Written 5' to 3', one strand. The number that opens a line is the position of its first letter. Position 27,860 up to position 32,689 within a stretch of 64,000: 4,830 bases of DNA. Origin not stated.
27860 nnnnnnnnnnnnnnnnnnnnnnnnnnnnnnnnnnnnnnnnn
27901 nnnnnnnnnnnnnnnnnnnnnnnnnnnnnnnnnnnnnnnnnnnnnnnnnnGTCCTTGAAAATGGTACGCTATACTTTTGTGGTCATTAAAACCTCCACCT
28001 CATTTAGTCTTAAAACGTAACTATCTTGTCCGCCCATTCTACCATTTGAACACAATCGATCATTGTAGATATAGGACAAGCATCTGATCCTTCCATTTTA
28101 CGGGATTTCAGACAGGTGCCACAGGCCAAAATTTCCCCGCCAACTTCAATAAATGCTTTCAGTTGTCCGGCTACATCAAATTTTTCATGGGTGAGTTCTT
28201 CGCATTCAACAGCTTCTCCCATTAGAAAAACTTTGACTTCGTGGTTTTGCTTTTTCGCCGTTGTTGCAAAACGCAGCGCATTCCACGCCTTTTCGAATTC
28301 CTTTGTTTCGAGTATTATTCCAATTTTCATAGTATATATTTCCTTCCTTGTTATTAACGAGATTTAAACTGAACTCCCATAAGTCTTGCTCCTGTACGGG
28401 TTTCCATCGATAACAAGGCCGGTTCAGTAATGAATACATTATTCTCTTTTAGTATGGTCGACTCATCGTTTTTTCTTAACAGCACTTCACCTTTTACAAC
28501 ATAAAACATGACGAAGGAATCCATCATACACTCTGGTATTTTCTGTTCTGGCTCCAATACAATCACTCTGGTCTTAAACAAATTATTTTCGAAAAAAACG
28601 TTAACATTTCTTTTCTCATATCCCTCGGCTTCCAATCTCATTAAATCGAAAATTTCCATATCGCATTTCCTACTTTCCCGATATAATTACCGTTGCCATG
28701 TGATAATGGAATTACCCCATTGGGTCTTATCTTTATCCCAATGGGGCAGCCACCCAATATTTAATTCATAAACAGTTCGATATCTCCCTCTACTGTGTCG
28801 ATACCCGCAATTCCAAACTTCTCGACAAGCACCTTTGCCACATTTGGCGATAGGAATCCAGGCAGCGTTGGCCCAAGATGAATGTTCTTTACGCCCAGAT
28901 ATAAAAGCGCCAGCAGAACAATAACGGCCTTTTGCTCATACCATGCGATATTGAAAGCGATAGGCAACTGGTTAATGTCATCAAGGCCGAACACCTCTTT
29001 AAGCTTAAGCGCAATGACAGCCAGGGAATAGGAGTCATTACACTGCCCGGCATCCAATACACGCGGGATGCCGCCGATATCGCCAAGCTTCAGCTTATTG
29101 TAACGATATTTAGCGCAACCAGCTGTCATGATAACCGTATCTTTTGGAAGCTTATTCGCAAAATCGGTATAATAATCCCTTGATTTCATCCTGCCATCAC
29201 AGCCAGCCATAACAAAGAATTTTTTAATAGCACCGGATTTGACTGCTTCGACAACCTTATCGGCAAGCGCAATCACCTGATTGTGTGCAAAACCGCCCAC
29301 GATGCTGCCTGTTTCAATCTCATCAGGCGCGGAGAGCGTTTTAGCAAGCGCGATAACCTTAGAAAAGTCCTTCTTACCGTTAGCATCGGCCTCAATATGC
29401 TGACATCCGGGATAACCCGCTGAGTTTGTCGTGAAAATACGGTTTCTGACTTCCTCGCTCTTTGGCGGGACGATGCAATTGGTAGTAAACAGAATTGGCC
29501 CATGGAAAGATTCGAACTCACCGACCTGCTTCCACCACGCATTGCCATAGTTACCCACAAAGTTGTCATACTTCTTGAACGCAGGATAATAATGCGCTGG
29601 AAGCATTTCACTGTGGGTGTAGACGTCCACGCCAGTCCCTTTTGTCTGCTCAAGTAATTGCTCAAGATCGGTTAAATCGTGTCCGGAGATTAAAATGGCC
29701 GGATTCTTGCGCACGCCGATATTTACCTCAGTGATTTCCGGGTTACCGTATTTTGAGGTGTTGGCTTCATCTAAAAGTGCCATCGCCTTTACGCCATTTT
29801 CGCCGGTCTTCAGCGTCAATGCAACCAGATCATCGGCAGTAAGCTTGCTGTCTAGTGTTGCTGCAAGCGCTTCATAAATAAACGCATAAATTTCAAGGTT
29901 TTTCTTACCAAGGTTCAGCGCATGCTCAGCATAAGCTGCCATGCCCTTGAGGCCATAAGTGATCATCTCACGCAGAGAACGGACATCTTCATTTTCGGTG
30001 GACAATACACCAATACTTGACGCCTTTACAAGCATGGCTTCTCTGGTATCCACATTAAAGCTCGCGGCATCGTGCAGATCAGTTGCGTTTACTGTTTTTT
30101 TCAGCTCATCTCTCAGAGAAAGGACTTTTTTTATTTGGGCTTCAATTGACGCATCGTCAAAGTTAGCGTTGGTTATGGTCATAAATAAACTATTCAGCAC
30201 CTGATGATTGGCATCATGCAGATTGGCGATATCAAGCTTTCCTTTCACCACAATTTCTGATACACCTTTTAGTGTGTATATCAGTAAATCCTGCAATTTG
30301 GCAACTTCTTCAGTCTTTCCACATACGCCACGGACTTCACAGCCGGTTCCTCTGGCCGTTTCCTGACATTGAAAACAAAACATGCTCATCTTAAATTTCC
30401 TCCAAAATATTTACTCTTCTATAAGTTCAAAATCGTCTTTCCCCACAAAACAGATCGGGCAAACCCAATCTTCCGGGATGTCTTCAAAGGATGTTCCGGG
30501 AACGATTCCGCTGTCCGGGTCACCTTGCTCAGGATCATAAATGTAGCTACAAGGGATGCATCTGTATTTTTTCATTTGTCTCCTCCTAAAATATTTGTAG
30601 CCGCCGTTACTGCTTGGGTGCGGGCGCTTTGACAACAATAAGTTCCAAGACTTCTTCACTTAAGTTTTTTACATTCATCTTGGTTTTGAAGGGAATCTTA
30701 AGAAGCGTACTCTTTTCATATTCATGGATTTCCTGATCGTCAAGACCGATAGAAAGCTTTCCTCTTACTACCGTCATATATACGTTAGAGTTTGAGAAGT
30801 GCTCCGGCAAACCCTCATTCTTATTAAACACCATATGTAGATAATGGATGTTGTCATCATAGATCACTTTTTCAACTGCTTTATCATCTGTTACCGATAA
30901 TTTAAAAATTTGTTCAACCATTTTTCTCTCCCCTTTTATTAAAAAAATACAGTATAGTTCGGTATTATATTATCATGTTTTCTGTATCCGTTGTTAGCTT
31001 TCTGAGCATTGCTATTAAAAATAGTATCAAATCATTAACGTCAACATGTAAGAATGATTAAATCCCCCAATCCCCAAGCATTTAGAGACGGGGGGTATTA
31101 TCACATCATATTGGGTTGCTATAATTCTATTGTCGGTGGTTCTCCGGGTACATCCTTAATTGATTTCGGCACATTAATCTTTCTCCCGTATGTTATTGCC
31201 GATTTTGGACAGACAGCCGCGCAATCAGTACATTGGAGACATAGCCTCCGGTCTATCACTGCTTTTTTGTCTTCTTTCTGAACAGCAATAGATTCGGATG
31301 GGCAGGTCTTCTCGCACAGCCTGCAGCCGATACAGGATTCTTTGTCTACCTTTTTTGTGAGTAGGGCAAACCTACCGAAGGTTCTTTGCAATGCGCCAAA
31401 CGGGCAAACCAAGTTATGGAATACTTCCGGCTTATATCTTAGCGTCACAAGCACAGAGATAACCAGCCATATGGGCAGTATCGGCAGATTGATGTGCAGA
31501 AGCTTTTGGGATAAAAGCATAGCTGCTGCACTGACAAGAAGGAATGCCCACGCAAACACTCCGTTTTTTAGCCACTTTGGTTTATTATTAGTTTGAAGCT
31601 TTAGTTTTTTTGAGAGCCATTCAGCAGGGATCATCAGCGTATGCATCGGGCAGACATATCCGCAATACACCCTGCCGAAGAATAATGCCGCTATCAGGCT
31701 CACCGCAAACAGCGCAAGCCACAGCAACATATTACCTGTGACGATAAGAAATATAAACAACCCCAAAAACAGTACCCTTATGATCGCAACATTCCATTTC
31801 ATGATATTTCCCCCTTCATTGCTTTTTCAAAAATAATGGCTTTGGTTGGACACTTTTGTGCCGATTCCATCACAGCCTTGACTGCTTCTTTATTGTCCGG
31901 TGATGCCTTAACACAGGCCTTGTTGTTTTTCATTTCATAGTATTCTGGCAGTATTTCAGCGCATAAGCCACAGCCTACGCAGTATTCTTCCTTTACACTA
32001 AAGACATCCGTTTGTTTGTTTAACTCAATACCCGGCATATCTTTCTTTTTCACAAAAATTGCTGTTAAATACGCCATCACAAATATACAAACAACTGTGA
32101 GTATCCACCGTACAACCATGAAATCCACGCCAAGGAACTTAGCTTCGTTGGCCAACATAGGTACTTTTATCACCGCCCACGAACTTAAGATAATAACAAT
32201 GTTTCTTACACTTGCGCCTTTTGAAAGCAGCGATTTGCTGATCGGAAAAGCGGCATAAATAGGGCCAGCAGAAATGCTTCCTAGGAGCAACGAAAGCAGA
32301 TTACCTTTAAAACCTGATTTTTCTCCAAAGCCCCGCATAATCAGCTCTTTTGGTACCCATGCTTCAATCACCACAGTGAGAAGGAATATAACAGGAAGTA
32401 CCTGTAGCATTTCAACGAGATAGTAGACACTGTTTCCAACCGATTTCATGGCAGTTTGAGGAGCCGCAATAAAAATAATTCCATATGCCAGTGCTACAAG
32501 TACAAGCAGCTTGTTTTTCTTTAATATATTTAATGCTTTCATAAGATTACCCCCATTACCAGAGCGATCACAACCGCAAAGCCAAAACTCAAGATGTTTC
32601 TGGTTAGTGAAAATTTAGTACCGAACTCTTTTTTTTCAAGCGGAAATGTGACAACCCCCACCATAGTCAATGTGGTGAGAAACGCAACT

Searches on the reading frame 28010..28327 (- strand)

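Call 80: search_protein_families(library=pfam, proteins=[window:28010-28327:-], max_evalue=0.001)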
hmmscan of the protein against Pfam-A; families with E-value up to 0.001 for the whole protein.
window:28010-28327:- (105 aa): 1 family
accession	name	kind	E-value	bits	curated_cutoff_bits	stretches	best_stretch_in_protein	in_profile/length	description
PF02635.20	DsrE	-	2.7e-13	50.5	22.7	1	12-105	15-116/116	DsrE/DsrF-like family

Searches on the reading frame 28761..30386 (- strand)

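Call 80: search_protein_families(library=pfam, proteins=[window:28761-30386:-], max_evalue=0.001)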
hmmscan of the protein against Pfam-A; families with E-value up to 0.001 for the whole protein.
window:28761-30386:- (541 aa): 1 family
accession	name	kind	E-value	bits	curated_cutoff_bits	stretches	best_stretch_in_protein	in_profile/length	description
PF03063.25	Prismane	-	8.7e-177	589.3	27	1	2-537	1-513/513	Prismane/CO dehydrogenase family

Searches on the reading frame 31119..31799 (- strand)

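Call 80: search_protein_families(library=pfam, proteins=[window:31119-31799:-], max_evalue=0.001)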
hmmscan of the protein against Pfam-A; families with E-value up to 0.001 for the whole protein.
window:31119-31799:- (226 aa): 11 families
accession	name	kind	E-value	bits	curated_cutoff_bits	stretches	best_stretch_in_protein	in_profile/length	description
PF12801.12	Fer4_5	-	1.6e-14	54.1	22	2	25-68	3-47/48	4Fe-4S binding domain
PF14697.11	Fer4_21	-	1.3e-11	44.9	35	2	150-203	2-58/59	4Fe-4S dicluster domain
PF00037.32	Fer4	-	5e-11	42.4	21.1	1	150-171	2-23/24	4Fe-4S binding domain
PF12838.12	Fer4_7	-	6.3e-11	43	27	1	155-201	1-52/52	4Fe-4S dicluster domain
PF12837.12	Fer4_6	-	7.3e-11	41.9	25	2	150-169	3-22/24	4Fe-4S binding domain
PF13237.11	Fer4_10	-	1.4e-09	38.1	25.5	2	150-198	3-53/53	4Fe-4S dicluster domain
PF13187.11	Fer4_9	-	1.5e-08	35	27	1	156-202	2-52/52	4Fe-4S dicluster domain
PF13484.11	Fer4_16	-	1.5e-07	32.5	30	1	187-214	2-30/66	4Fe-4S double cluster binding domain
PF25160.1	LdpA_Fe-S-bd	-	2.1e-07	31.1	27.6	2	131-174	12-46/49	LdpA Fe-S cluster-binding domain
PF12797.12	Fer4_2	-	1.6e-05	25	24.5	1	150-168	4-22/22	4Fe-4S binding domain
PF13370.11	Fer4_13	-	0.00035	21.7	24.5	0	151-168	1-18/58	4Fe-4S single cluster domain of Ferredoxin I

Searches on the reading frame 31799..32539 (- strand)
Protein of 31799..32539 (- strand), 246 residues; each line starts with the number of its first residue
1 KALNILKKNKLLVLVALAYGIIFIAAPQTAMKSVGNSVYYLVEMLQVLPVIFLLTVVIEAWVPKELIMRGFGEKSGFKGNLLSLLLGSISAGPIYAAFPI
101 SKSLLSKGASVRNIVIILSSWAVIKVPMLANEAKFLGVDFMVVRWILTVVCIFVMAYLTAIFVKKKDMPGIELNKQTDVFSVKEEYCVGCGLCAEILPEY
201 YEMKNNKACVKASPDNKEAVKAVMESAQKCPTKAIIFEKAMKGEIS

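Call 80: search_protein_families(library=pfam, proteins=[window:31799-32539:-], max_evalue=0.001)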
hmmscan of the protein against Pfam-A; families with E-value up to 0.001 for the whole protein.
window:31799-32539:- (246 aa): 3 families
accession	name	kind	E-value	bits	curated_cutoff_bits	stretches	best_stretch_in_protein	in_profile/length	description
PF03773.19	ArsP_1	-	9.6e-14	51.7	32.3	1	38-176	10-148/294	Predicted permease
PF13370.11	Fer4_13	-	9e-11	42.7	24.5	1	184-235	3-56/58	4Fe-4S single cluster domain of Ferredoxin I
PF13459.11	Fer4_15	-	1.6e-06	29.2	22.4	1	184-236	5-65/66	4Fe-4S single cluster domain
